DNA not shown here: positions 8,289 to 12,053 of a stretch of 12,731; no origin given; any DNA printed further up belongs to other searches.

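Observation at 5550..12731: Translationally coupled vWA - vWA - Ser/Thr kinase - SF1 helicase - (wHTH?) cassette: candidate undescribed conflict/defence system related to, but distinct from, the TerY-P triad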

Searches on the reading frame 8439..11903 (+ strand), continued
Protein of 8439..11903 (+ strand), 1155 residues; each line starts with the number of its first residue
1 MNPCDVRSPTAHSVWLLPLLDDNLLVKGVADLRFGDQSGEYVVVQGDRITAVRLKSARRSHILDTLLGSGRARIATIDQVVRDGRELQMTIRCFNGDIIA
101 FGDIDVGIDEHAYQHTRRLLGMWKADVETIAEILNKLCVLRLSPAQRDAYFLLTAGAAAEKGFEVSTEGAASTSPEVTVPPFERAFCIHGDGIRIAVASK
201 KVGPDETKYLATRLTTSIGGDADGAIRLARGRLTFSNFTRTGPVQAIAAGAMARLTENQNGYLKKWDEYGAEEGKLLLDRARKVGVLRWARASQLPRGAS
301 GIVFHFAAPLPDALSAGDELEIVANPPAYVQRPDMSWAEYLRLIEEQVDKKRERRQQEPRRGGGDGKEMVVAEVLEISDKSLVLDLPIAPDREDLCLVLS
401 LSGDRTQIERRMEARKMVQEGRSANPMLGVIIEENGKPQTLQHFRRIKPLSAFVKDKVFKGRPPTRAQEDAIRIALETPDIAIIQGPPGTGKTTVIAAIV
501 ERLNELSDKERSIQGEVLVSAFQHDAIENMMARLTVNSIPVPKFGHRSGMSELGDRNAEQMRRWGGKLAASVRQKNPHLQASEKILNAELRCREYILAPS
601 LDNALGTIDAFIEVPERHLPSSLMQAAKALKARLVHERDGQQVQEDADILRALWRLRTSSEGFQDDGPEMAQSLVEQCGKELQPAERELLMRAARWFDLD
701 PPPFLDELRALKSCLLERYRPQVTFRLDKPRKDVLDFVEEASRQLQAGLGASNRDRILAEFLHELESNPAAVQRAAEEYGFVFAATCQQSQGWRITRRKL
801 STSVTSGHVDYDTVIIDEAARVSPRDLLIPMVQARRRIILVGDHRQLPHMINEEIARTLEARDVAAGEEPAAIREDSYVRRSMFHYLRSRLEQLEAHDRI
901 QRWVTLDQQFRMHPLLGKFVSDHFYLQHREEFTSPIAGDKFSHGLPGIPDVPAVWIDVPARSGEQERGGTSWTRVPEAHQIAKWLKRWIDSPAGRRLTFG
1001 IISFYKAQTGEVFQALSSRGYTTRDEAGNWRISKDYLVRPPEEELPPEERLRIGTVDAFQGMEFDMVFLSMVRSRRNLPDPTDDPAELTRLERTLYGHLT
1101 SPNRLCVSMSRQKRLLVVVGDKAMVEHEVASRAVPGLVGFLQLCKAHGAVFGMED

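Call 60: search_solved_structures(query=window:8439-11903:+, max_evalue=0.00001)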
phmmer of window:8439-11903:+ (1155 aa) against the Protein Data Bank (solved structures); distinct sequences matched with E-value up to 0.00001: 19.
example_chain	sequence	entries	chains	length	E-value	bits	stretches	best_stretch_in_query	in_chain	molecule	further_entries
8rd3_A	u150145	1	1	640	1.6e-14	55.9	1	810-1099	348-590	ATP-dependent helicase NAM7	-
2xzl_A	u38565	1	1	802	5e-14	54.2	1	810-1099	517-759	ATP-DEPENDENT HELICASE NAM7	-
9qdq_A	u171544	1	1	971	1.2e-13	52.9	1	810-1099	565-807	ATP-dependent helicase NAM7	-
4b3f_X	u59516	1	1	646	2.6e-13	51.9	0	446-552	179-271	DNA-BINDING PROTEIN SMUBP-2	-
2xzo_A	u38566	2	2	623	4.6e-13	51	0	903-1104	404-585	REGULATOR OF NONSENSE TRANSCRIPTS 1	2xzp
2gjk_A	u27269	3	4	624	4.6e-13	51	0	903-1104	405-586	Regulator of nonsense transcripts 1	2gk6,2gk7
4b3g_A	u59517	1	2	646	4.7e-13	51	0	465-552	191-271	DNA-BINDING PROTEIN SMUBP-2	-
6ej5_A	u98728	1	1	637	5.1e-13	50.9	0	903-1104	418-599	Regulator of nonsense transcripts 1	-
9qwn_A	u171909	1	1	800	1.6e-12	49.2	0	810-1104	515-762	Isoform 2 of Regulator of nonsense transcripts 1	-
2wjv_A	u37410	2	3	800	1.7e-12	49.2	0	810-1104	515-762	REGULATOR OF NONSENSE TRANSCRIPTS 1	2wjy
5mzn_A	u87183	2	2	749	7.6e-11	43.7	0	808-851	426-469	Helicase SEN1,Helicase SEN1 | Helicase SEN1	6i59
5eaw_A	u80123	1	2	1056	1.1e-09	39.9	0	427-539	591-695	DNA replication ATP-dependent helicase/nuclease DNA2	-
5eax_A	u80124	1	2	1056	1.1e-09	39.9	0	427-539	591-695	DNA replication ATP-dependent helicase/nuclease DNA2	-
5ean_A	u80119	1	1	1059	1.1e-09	39.9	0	427-539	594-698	DNA replication ATP-dependent helicase/nuclease DNA2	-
8ftm_A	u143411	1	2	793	1.4e-09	39.5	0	808-854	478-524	5'-3' RNA helicase-like protein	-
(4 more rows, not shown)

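Call 61: search_solved_structures(query=L002:15624-18683:+, max_evalue=0.01)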
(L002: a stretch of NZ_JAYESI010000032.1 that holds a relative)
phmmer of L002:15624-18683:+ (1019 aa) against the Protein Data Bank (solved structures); distinct sequences matched with E-value up to 0.01: 0.

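Call 62: search_solved_structures(query=L002:18680-22627:+, max_evalue=0.01)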
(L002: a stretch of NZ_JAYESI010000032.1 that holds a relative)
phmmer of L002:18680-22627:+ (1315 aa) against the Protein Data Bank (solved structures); distinct sequences matched with E-value up to 0.01: 0.

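Call 94: search_protein_families(library=ncbifam, proteins=[window:8439-11903:+, L002:13473-15620:+, L002:15624-18683:+, L002:18680-22627:+], max_evalue=0.01)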
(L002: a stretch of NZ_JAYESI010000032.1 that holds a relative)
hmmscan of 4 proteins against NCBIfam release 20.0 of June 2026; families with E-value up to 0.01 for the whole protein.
window:8439-11903:+ (1155 aa): 12 families
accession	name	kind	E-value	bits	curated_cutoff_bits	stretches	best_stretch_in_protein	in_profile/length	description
TIGR00376.1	TIGR00376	hypoth_equivalog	3.4e-31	108.4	348.9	3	465-551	160-239/639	IGHMBP2 family helicase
NF040671.1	PLuB_AAA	exception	1.5e-26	92.1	999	2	806-1128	958-1238/1256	PLuB system helicase-like protein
TIGR01448.2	helicase_RecD2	equivalog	2.6e-11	42.4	500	1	466-508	319-360/713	SF1B family DNA helicase RecD2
TIGR01447.1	recD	equivalog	6.9e-09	34.8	310.15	1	464-512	149-196/597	exodeoxyribonuclease V subunit alpha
NF042953.1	Hhe_antiphage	equivalog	9.8e-07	26.5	2000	1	804-894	1275-1368/1797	DUF4011 domain-containing anti-phage protein Hhe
NF058533.1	antiphage_ProA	equivalog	2.4e-06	25.3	1500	1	806-848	1299-1340/1903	anti-phage protein ProA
NF008127.0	PRK10875.1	equivalog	0.00014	20.6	671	1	468-511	161-203/619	exodeoxyribonuclease V subunit alpha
TIGR02768.1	TraA_Ti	equivalog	0.00015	20.2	590.45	0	467-501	363-397/751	Ti-type conjugative transfer relaxase TraA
TIGR02928.1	TIGR02928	subfamily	0.00049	19.1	181.3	1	477-535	38-96/366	orc1/cdc6 family replication initiation protein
NF010263.0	PRK13709.1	equivalog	0.0014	16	2212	1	465-530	970-1033/1752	conjugative transfer relaxase/helicase TraI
TIGR02524.1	dot_icm_DotB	equivalog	0.0045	16.2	463.3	0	480-541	135-196/358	Dot/Icm type IV secretion system ATPase DotB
NF010248.0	PRK13695.1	equivalog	0.0084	15.8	156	0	483-507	7-31/180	NTPase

L002:13473-15620:+ (715 aa): 0 families

L002:15624-18683:+ (1019 aa): 0 families

L002:18680-22627:+ (1315 aa): 0 families

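Call 104: search_dna_similar(query=window:8439-11903:+, collection=plasmids, mode=protein, max_evalue=1e-30, max_rows=12)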
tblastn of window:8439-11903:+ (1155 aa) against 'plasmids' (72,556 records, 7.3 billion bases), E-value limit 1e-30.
Records with a match: 21; places in all: 21; records where one place covers at least 80% of the query: 18.
Best place of each record, by identity: <60% 21.
By first word of the organism name: Klebsiella 8; Enterobacter 4; Phytobacter 1; Raoultella 1; Caballeronia 1; Photobacterium 1; Deinococcus 1; Pseudanabaena 1; Rhodoferax 1; Nostoc 1; and 1 more.
By predicted mobility (MOB-suite, as given by PLSDB): conjugative 11; non-mobilizable 6; mobilizable 4.
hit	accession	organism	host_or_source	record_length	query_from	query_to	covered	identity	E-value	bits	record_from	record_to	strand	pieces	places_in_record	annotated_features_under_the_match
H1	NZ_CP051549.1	Phytobacter diazotrophicus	date palm,mixed culture,rhizosphere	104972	1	1151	100%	41.7%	0e+0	817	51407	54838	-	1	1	AAA domain-containing protein | lipopolysaccharide kinase | hypothetical protein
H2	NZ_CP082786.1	Klebsiella quasipneumoniae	Eclectus roratus,Faeces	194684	1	1151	100%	41.7%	0e+0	813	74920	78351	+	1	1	AAA domain-containing protein | LPS kinase | hypothetical protein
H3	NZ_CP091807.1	Klebsiella quasipneumoniae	Homo sapiens,anal swab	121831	1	1151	100%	41.7%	0e+0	813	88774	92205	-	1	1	AAA domain-containing protein | LPS kinase | hypothetical protein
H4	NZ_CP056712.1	Enterobacter asburiae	culture,Freshwater sample from upstream ...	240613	1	1151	100%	41.7%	0e+0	813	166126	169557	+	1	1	AAA domain-containing protein | LPS kinase | hypothetical protein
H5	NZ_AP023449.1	Enterobacter roggenkampii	Homo sapiens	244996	1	1151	100%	41.7%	0e+0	813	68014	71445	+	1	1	AAA domain-containing protein | LPS kinase | hypothetical protein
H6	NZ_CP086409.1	Enterobacter cloacae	water,water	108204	1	1151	100%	41.6%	0e+0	811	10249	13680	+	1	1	AAA domain-containing protein | LPS kinase | hypothetical protein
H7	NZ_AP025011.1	Raoultella ornithinolytica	-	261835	1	1151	100%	41.3%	0e+0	812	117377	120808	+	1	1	AAA domain-containing protein | lipopolysaccharide kinase | hypothetical protein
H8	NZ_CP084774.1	Klebsiella quasipneumoniae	Water (environment),Whole organism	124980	1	1151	100%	41.3%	0e+0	812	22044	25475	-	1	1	AAA domain-containing protein | lipopolysaccharide kinase | hypothetical protein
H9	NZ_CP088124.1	Klebsiella pneumoniae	chicken,stool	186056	1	1151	100%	41.3%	0e+0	812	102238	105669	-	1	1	AAA domain-containing protein | lipopolysaccharide kinase | hypothetical protein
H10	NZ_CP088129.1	Klebsiella pneumoniae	chicken,stool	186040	1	1151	100%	41.3%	0e+0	812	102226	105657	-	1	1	AAA domain-containing protein | lipopolysaccharide kinase | hypothetical protein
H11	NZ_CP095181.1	Enterobacter roggenkampii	Homo sapiens,pus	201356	1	1151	100%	41.3%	0e+0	812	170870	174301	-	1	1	AAA domain-containing protein | lipopolysaccharide kinase | hypothetical protein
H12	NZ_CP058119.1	Klebsiella michiganensis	culture,Freshwater sample from upstream ...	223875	1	1151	100%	41.3%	0e+0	812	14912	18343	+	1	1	AAA domain-containing protein | lipopolysaccharide kinase | hypothetical protein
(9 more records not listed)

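Call 105: get_annotated_region(hit=H2, flank=9000)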
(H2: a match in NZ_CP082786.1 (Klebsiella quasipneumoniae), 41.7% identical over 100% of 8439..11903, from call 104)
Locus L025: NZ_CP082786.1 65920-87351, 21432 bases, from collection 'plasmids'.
description: Klebsiella quasipneumoniae strain MMCC7 plasmid pMMCC7.1, complete sequence
organism: Klebsiella quasipneumoniae (NCBI taxid 1463165)
taxonomy: Bacteria; Pseudomonadota; Gammaproteobacteria; Enterobacterales; Enterobacteriaceae; Klebsiella; Klebsiella quasipneumoniae
host: -; source: Eclectus roratus,Faeces; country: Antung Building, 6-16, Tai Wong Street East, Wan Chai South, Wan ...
typing (MOB-suite, as given by PLSDB): conjugative; replicon IncFIB; relaxase MOBC; mating-pair formation MPF_T
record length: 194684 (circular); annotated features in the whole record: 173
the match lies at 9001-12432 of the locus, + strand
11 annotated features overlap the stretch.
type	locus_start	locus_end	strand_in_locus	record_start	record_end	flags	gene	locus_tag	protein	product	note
CDS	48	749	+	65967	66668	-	-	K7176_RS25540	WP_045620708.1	VWA domain-containing protein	-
CDS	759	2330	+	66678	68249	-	-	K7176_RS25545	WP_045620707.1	hypothetical protein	-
CDS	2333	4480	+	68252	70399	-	-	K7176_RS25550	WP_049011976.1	AAA family ATPase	-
CDS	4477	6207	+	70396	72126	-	-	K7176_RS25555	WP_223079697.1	DUF1887 family CARF protein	-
CDS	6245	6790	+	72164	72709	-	-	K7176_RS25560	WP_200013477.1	hypothetical protein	-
CDS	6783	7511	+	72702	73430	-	-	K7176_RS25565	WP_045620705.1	PP2C family serine/threonine-protein phosphatase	-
CDS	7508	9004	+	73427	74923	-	-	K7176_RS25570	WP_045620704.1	LPS kinase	-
CDS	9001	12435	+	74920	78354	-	-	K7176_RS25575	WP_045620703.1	AAA domain-containing protein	-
CDS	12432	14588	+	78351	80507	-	-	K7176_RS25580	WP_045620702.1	hypothetical protein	-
CDS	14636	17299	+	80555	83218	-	-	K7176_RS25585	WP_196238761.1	chromosome partitioning protein ParA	-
CDS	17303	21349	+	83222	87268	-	-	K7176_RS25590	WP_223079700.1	DUF2357 domain-containing protein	-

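Call 106: predict_structure(alignment_id=A2)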
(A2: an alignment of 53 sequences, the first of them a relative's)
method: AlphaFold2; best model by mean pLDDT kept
length: 1155 residues; sequences in the alignment: 53
mean_pLDDT: 83.3   pTM: 0.69
mean pLDDT of the five models: 83.3, 83.2, 79.4, 79.0, 77.3
residues with pLDDT >= 90: 400; 70-90: 592; 50-70: 130; < 50: 33
segments of 3 or more residues with pLDDT < 50: 360-365, 546-553, 867-880
pLDDT, mean of each block of 10 residues (from residue 1): 87 91 81 90 89 89 88 92 85 92 88 81 78 91 78 89 66 65 90 90 82 76 85 86 80 82 84 87 92 83 93 88 90 91 87 66 54 90 90 90 86 89 89 85 80 87 91 92 90 90 77 67 69 67 53 63 84 85 86 84 88 83 86 76 66 86 87 87 87 87 88 82 61 84 75 80 84 72 59 61 61 88 83 91 72 58 50 43 77 89 91 94 88 91 93 97 85 94 96 95 93 95 88 91 86 88 92 91 85 88 87 96 94 94 97 86
secondary structure, 60 per line:
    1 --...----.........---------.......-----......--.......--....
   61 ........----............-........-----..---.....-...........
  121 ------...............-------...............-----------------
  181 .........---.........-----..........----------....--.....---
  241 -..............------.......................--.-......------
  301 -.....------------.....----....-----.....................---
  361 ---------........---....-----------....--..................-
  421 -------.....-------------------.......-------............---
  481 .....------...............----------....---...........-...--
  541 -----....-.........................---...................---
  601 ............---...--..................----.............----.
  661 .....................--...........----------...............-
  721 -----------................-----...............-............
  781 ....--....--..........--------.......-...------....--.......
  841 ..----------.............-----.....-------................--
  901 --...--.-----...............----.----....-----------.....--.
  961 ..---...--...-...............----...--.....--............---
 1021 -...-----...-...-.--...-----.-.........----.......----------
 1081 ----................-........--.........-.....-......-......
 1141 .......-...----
elements in order (helices of 4 or more, strands of 3 or more residues): E10-18 E28-34 E40-45 E48-54 H57-68 E73-81 E86-93 E104-108 H110-120 H127-138 E139-141 E149-155 H156-163 E184-189 E193-201 E207-216 E227-230 E233-237 H242-255 H262-284 E289-294 E302-306 E319-323 H328-331 H337-357 E370-377 E381-384 E396-399 H402-419 H428-432 H452-458 H466-477 E481-485 H492-506 E517-520 H524-534 H546-549 H551-575 H579-597 H601-612 H621-638 H643-655 H660-681 H684-694 H705-719 H732-747 H753-767 H769-784 H793-802 E811-817 H828-831 E834-842 H853-865 H871-875 H883-898 E903-905 H914-928 H938-941 E953-957 E966-968 E971-973 H975-989 E999-1003 H1006-1017 E1022-1024 E1030-1032 E1051-1055 H1056-1059 E1064-1070 H1085-1100 H1102-1109 E1112-1120 H1122-1126 H1128-1133 H1135-1147 E1149-1151
